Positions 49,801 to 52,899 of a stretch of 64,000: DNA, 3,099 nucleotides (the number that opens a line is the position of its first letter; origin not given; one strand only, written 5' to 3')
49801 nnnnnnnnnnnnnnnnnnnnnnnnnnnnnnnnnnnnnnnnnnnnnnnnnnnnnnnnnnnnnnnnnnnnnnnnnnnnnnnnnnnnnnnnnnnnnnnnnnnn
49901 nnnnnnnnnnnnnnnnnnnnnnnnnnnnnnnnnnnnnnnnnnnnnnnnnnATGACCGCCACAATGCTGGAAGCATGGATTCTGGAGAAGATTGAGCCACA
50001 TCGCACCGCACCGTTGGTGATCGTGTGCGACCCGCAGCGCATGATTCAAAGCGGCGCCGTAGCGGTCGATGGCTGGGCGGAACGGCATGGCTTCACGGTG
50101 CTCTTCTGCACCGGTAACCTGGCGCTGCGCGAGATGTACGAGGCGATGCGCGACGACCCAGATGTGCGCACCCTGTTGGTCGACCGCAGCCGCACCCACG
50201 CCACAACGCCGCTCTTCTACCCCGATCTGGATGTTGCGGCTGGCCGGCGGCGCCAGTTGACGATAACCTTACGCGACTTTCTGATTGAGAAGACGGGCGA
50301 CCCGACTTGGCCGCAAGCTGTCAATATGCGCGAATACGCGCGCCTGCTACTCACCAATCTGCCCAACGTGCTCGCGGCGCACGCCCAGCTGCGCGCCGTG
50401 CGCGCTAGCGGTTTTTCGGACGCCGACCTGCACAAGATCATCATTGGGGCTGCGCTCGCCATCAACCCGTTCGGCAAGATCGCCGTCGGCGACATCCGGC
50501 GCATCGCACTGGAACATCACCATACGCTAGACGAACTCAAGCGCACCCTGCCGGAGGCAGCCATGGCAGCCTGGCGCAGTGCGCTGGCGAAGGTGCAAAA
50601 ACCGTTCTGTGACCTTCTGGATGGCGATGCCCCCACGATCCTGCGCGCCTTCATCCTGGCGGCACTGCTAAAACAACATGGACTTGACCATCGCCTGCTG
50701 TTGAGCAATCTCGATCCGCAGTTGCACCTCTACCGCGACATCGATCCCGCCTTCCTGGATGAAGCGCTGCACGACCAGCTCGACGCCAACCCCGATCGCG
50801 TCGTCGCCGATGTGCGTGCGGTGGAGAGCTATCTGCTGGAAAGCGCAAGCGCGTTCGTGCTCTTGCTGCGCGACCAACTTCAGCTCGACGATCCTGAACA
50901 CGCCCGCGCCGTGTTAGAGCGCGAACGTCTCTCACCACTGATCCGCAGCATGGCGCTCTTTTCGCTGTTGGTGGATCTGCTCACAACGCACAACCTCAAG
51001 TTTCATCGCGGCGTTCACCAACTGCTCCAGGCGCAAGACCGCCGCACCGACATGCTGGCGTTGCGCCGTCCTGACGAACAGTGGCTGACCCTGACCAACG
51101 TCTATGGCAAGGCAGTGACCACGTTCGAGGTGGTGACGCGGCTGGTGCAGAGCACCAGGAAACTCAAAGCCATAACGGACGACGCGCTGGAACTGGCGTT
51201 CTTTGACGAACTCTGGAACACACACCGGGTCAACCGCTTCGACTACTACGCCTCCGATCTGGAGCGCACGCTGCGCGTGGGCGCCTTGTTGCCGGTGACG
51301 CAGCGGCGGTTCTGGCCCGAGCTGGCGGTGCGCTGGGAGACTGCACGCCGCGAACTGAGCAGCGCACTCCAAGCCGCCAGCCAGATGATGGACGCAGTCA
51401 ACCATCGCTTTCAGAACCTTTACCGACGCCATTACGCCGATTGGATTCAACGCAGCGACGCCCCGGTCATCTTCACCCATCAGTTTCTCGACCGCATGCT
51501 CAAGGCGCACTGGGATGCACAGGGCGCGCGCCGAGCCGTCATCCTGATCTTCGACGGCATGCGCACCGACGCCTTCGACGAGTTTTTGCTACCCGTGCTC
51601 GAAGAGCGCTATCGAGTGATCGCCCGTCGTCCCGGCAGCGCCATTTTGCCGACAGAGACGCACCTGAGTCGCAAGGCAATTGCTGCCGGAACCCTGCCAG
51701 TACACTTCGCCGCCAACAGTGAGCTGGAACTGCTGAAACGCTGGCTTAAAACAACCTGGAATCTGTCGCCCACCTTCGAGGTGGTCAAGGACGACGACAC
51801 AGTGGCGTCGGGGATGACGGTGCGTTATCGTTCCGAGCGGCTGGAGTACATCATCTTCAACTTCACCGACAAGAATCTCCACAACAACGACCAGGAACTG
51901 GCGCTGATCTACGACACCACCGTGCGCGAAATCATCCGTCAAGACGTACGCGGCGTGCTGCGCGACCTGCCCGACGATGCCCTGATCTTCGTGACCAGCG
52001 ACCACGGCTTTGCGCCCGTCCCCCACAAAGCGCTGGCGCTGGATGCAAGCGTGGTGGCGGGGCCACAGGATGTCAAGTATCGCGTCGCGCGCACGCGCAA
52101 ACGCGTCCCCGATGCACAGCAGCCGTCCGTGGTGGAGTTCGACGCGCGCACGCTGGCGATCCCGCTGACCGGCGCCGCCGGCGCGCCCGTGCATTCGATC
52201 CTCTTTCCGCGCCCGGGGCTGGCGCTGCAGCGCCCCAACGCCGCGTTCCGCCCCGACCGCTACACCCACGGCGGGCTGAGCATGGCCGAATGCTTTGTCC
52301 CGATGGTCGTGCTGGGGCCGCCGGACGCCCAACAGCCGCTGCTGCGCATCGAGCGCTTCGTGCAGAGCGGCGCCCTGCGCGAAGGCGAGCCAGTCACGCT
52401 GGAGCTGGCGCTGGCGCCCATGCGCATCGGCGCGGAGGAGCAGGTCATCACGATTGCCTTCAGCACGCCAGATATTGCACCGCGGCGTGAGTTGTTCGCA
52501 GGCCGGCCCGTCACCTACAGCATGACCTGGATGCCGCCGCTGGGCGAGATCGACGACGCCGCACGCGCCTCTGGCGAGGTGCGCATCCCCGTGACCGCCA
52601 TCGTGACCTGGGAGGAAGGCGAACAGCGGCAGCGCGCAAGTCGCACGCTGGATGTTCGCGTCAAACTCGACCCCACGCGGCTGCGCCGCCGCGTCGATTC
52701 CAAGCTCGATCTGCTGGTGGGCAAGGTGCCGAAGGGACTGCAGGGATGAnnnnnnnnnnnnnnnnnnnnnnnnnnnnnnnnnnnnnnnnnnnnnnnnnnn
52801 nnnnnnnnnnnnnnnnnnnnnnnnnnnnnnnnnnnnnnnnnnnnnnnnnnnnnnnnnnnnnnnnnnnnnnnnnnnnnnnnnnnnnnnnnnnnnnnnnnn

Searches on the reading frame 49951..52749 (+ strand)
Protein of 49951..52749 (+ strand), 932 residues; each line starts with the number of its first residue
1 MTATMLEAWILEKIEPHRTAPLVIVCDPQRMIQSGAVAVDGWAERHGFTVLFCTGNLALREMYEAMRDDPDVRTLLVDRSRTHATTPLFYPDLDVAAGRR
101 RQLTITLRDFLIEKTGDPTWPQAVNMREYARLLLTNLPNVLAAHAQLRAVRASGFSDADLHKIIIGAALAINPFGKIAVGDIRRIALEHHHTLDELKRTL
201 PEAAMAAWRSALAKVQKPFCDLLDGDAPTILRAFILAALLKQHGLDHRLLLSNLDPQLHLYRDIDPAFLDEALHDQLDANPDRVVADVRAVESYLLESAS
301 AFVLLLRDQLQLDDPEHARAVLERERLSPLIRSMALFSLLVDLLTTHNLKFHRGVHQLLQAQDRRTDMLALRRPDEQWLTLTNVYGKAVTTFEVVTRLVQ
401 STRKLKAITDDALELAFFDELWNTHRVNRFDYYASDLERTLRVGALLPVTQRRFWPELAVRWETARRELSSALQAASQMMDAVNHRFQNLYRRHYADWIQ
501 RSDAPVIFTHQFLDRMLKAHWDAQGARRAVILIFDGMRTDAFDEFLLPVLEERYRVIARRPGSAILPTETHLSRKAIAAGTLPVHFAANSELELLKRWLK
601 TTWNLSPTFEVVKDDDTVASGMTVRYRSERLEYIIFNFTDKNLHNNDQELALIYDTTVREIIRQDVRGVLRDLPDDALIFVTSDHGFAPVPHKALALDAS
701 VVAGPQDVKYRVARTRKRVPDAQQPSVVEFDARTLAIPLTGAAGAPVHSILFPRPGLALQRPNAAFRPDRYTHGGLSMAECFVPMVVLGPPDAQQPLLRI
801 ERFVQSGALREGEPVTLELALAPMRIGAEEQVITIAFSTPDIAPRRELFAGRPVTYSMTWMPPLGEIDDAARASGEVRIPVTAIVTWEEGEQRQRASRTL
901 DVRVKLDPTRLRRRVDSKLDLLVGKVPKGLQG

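Call 5: search_protein_families(library=pfam, proteins=[window:49951-52749:+], max_evalue=0.01)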
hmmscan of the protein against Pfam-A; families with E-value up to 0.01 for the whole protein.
window:49951-52749:+ (932 aa): 2 families
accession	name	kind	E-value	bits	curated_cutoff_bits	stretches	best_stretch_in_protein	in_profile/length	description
PF08665.17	PglZ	-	1.6e-06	28.6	25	1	528-687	2-172/179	PglZ domain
PF01663.27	Phosphodiest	-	0.00091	19.3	23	0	672-698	201-233/342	Type I phosphodiesterase / nucleotide pyrophosphatase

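Call 6: search_protein_families(library=padloc, proteins=[window:49951-52749:+], max_evalue=0.01)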
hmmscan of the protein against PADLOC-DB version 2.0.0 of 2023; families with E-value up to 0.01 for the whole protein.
window:49951-52749:+ (932 aa): 4 families
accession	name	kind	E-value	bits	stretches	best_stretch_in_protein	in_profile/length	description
PDLC02558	PglZ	-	3.3e-13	46.8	1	455-787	330-660/666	PglZ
PDLC02556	PglZ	-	1.5e-06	25.1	1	477-686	330-548/641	PglZ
PDLC02566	PglZ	-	0.0012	15.1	0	765-789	653-678/774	PglZ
PDLC02561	PglZ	-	0.0082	12.3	0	765-799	691-726/840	PglZ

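Call 7: search_protein_families(library=ncbifam, proteins=[window:49951-52749:+], max_evalue=0.01)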
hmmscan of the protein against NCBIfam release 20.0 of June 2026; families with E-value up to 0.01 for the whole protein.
window:49951-52749:+ (932 aa): 3 families
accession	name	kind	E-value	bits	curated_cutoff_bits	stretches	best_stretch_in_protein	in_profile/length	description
NF033449.0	BREX_PglZ_3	exception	4.2e-17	61.7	250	1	453-686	303-551/642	BREX-3 system phosphatase PglZ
NF052313.1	T9SS_RR_PorX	equivalog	3.4e-15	55.8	300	1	474-587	174-284/513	T9SS response regulator signal transducer PorX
NF033450.1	BREX_PglZ_1_B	equivalog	6.6e-06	24.5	400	0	769-787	655-673/675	BREX-1 system phosphatase PglZ type B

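Call 10: find_related_loci(query=window:49951-52749:+, collection=genome_contigs, flank=10000)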
Query window:49951-52749:+ (932 aa) in genome_contigs; peptide patterns used: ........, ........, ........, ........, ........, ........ (x = any residue, [..] = any of these).
105 stretches matched a pattern; 19 encode a relative of the query (tblastn E <= 1e-3); 19 distinct loci.
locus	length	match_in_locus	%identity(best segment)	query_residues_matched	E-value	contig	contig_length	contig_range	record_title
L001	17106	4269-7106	46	5-931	0e+0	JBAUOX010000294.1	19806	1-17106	MAG: Isosphaeraceae bacterium isolate MFD09680_ilm_asm_bin1 k127_218513, whole genome shotgun sequence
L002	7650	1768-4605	46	5-931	0e+0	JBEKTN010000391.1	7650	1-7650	MAG: Isosphaeraceae bacterium isolate SPRUCE 559 SPRUCE_559_391, whole genome shotgun sequence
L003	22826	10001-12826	45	6-931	0e+0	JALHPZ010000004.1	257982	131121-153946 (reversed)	MAG: Gemmataceae bacterium isolate bin.39_sub c_000000000267, whole genome shotgun sequence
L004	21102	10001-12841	44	3-931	0e+0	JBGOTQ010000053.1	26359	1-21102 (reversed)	MAG: Terriglobia bacterium isolate OBJ_0618_7090110_159 k141_1629378_length_26359_cov_9.0022, whole genome shotgun seque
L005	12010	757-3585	43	5-931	0e+0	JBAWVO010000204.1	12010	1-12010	MAG: Planctomycetota bacterium isolate ELA013 MAG013_204, whole genome shotgun sequence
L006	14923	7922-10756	45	3-931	0e+0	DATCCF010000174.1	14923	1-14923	MAG TPA_asm: Terriglobales bacterium isolate SMAG_U7692 k141_241511, whole genome shotgun sequence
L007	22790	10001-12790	45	3-913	0e+0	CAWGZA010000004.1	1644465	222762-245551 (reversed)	MAG: uncultured Planctomycetaceae bacterium isolate MFD02248.bin.2.87 genome assembly, contig: contig_3203, whole genome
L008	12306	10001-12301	49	5-757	0e+0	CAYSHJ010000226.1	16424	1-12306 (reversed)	MAG TPA_asm: uncultured Planctomycetaceae bacterium isolate binchicken_co165_110 genome assembly, contig: k141_734234, w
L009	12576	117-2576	44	130-931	0e+0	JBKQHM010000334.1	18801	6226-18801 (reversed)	MAG: Isosphaeraceae bacterium isolate SEr2D2E2F__bin_107 SEr2D2E2F_000000133636, whole genome shotgun sequence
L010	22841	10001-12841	41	6-931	0e+0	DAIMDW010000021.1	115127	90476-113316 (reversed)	MAG TPA_asm: bacterium isolate CTOTU18725 NODE_105_length_115127_cov_10.892780, whole genome shotgun sequence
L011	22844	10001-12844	47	5-931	0e+0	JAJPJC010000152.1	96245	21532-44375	MAG: Isosphaeraceae bacterium isolate Centralia_MAG_412 k107_544815, whole genome shotgun sequence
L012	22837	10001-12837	45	5-931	0e+0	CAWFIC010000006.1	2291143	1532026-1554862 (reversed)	MAG: uncultured Planctomycetota bacterium isolate MFD02579.bin.2.73 genome assembly, contig: contig_2983, whole genome s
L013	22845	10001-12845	45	4-930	0e+0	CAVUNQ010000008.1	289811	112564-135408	MAG: uncultured Planctomycetota bacterium isolate MFD02579.bin.2.36 genome assembly, contig: contig_15787, whole genome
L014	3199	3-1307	53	503-932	1e-147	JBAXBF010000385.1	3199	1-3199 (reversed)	MAG: Chloroflexota bacterium isolate ELA160 MAG160_385, whole genome shotgun sequence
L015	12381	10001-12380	51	5-781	0e+0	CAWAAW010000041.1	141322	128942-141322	MAG: uncultured Planctomycetota bacterium isolate MFD01716.bin.2.43 genome assembly, contig: contig_32670, whole genome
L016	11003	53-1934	58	309-932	0e+0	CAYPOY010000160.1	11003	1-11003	MAG TPA_asm: uncultured Anaerolineales bacterium isolate SRP214966_co5_314 genome assembly, contig: NODE_5755_length_110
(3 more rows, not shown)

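Call 15: search_protein_families(library=pfam, proteins=[L016:2063-3511:+, L016:4047-4505:+, L016:4572-5150:+, L001:1684-2145:+, L001:2142-2543:+, L001:2791-3465:+, L001:3472-3855:+, L001:3852-4253:+, L008:8382-8909:+, L013:8671-9987:+], max_evalue=0.01)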
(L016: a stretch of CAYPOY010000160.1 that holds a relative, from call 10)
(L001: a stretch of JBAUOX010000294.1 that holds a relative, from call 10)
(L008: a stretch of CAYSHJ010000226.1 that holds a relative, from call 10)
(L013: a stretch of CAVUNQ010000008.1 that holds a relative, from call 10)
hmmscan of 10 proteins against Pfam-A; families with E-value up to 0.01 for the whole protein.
L016:2063-3511:+ (482 aa): 6 families
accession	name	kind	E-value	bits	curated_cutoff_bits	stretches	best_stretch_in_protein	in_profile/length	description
PF01637.24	ATPase_2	-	1.7e-24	87.3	33.2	1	2-204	1-222/225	ATPase domain predominantly from Archaea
PF03008.20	DUF234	-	1.3e-22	80.6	22.5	1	314-403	1-91/100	Archaea bacterial proteins of unknown function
PF13173.12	AAA_14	-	1.8e-07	31.7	27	1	22-176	3-126/129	AAA domain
PF13401.12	AAA_22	-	3.3e-05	24.7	27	1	20-144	4-123/130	AAA domain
PF13191.12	AAA_16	-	6.9e-05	23.9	32.6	1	5-125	5-156/167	AAA ATPase domain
PF04471.18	Mrr_cat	-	0.0012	19.4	21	1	343-464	2-113/115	Restriction endonuclease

L016:4047-4505:+ (152 aa): 1 family
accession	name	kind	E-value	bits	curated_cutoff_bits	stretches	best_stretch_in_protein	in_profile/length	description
PF10049.14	DUF2283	-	0.00045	20.8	23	1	34-71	2-37/49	Protein of unknown function (DUF2283)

L016:4572-5150:+ (192 aa): 1 family
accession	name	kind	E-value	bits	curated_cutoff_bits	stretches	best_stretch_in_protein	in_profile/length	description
PF01797.21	Y1_Tnp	-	1.8e-06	28.5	23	1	12-122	5-119/121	Transposase IS200 like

L001:1684-2145:+ (153 aa): 1 family
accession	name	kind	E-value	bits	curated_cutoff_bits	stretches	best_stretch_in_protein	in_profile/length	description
PF01954.22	AF2212-like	-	1.6e-09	38.5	21.6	1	82-110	1-29/59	AF2212-like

L001:2142-2543:+ (133 aa): 1 family
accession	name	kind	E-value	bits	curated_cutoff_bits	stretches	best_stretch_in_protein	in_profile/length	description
PF01850.27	PIN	-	1.8e-07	32.2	23.6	1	4-128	1-118/120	PIN domain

L001:2791-3465:+ (224 aa): 1 family
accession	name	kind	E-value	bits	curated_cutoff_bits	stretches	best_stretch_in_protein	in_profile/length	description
PF05685.18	Uma2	-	1.8e-21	76.8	27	1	58-204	12-163/172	Putative restriction endonuclease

L001:3472-3855:+ (127 aa): 1 family
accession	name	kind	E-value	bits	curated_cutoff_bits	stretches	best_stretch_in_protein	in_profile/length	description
PF01954.22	AF2212-like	-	5e-14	52.9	21.6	1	57-112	1-48/59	AF2212-like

L001:3852-4253:+ (133 aa): 1 family
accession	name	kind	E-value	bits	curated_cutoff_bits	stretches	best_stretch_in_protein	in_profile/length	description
PF01850.27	PIN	-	0.0001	23.3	23.6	1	4-127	1-117/120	PIN domain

L008:8382-8909:+ (175 aa): 3 families
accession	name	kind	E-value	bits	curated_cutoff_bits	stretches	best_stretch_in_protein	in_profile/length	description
PF01402.27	RHH_1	-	3.4e-05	24.1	20.5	1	3-38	2-37/39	Ribbon-helix-helix protein, copG family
PF22513.2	FitA-like_RHH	-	0.0087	16.4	27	0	6-37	7-38/39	Antitoxin FitA-like, ribbon-helix-helix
PF07704.17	PSK_trans_fac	-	0.0092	17.3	28.3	0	1-43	1-42/82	Rv0623-like transcription factor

L013:8671-9987:+ (438 aa): 2 families
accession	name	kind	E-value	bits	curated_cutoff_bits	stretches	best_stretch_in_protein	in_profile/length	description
PF07508.19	Recombinase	-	4.8e-18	65.7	21.1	1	55-172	5-102/102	Recombinase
PF13408.12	Zn_ribbon_recom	-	2.1e-10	41.2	25.3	1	186-254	1-57/58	Recombinase zinc beta ribbon domain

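Call 62: find_related_loci(query=window:49951-52749:+, collection=metagenome_contigs, flank=10000)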
Query window:49951-52749:+ (932 aa) in metagenome_contigs; peptide patterns used: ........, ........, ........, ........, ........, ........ (x = any residue, [..] = any of these).
180 stretches matched a pattern; 32 encode a relative of the query (tblastn E <= 1e-3); 32 distinct loci.
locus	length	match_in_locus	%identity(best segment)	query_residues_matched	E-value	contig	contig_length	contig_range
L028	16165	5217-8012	56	3-932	0e+0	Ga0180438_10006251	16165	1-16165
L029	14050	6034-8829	56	3-932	0e+0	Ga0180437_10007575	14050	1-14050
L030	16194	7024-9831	57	5-932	0e+0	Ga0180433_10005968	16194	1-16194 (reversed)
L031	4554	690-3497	54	3-927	0e+0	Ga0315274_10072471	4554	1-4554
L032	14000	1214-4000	53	5-932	0e+0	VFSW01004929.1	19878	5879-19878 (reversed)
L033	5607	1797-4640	47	5-931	0e+0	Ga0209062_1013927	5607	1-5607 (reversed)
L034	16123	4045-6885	46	2-931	0e+0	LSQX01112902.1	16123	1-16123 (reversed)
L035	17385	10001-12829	45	5-931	0e+0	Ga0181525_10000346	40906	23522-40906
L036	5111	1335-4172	46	5-931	0e+0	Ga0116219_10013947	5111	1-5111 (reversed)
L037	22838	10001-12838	45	1-931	0e+0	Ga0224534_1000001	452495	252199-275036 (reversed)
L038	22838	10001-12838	44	2-931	0e+0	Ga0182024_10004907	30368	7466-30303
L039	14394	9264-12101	45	1-931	0e+0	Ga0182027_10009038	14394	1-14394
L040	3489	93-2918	45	3-930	0e+0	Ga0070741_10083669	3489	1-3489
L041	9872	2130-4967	46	5-931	0e+0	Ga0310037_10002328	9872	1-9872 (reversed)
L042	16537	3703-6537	45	3-931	0e+0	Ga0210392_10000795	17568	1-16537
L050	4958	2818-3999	96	539-932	0e+0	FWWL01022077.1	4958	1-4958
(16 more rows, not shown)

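Call 67: search_protein_families(library=pfam, proteins=[L050:4051-4314:+, L050:4311-4664:+, L031:3564-3938:+, L030:10050-10403:+, L030:10312-10776:+, L028:10529-12211:+, L028:12223-12966:+, L032:4870-6096:+, L032:7084-9243:+, L032:9316-12414:+], max_evalue=0.01)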
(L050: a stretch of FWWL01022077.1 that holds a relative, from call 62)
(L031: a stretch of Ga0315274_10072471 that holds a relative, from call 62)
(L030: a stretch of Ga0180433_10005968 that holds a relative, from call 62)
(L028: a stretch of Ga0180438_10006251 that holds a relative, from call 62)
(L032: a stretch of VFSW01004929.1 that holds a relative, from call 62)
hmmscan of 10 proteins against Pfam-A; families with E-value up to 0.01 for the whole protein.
L050:4051-4314:+ (87 aa): 1 family
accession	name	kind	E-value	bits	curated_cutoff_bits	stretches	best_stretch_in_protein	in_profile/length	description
PF04255.20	DUF433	-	1.3e-20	73.4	23.6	1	17-74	1-56/56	Protein of unknown function (DUF433)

L050:4311-4664:+ (117 aa): 1 family
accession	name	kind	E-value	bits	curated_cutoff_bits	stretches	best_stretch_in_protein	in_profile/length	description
PF18480.7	DUF5615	-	2.1e-12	47.3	23.8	1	1-108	1-107/110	Domain of unknown function (DUF5615)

L031:3564-3938:+ (124 aa): 2 families
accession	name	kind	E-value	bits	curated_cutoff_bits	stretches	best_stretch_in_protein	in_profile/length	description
PF05635.17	23S_rRNA_IVP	-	3.3e-31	108.1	33.8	1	10-114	1-105/106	23S rRNA-intervening sequence protein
PF22296.2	bAvd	-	0.0075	17.2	40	0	16-119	5-106/107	bAvd-like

L030:10050-10403:+ (117 aa): 0 families

L030:10312-10776:+ (154 aa): 1 family
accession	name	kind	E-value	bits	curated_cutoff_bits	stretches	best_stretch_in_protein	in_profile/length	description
PF10049.14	DUF2283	-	8.8e-05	23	23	1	36-83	2-46/49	Protein of unknown function (DUF2283)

L028:10529-12211:+ (560 aa): 2 families
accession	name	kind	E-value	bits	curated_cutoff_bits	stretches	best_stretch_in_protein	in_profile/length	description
PF03235.19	GmrSD_N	-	8.1e-37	127.7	33.2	1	22-236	2-199/199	GmrSD restriction endonuclease, N-terminal domain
PF07510.16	GmrSD_C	-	2.3e-26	92.8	23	1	417-552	1-137/138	GmrSD restriction endonucleases, C-terminal domain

L028:12223-12966:+ (247 aa): 0 families

L032:4870-6096:+ (408 aa): 2 families
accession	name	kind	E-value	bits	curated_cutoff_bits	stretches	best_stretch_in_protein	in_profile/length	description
PF10923.14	BrxC_BrxD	-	4.2e-51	174.6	22.2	2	159-389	183-412/414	BREX system ATP-binding protein BrxC/D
PF13191.12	AAA_16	-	0.005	17.8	32.6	0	33-226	3-147/167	AAA ATPase domain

L032:7084-9243:+ (719 aa): 5 families
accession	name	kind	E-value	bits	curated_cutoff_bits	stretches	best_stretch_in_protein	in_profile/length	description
PF00270.35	DEAD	-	2.9e-34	118.7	26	1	26-191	1-162/167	DEAD/DEAH box helicase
PF00271.37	Helicase_C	-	3.4e-16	59.9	23.5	1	246-343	12-108/110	Helicase conserved C-terminal domain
PF04851.21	ResIII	-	8.5e-12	45.7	22.5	1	24-189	3-162/164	Type III restriction enzyme, res subunit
PF22590.2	Cas3-like_C_2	-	1.6e-09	38.4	27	1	249-345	2-105/106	CRISPR-associated nuclease/helicase Cas3, C-terminal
PF13245.12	AAA_19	-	8.8e-06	26.4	25.1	1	29-157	1-103/134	AAA domain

L032:9316-12414:+ (1032 aa): 7 families
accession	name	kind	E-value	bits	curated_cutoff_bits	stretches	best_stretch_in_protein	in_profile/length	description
PF02463.25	SMC_N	-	1.1e-10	41.7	40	1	350-443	18-120/220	RecF/RecN/SMC N terminal domain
PF13304.12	AAA_21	-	1.2e-09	39.1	27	1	890-971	189-302/304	AAA domain, putative AbiEii toxin, Type IV TA system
PF13476.12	AAA_23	-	1.6e-07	32.6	27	1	345-638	8-155/201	AAA domain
PF13175.12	AAA_15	-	1.9e-07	31.5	32.1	1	350-705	17-275/374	AAA ATPase domain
PF02811.25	PHP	-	4.3e-05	24.4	26.4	1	67-127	19-71/164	PHP domain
PF13555.12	AAA_29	-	6.4e-05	23.1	27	1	345-384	10-50/61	P-loop containing region of AAA domain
PF00005.33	ABC_tran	-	0.0052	17.8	25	0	357-379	12-34/137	ABC transporter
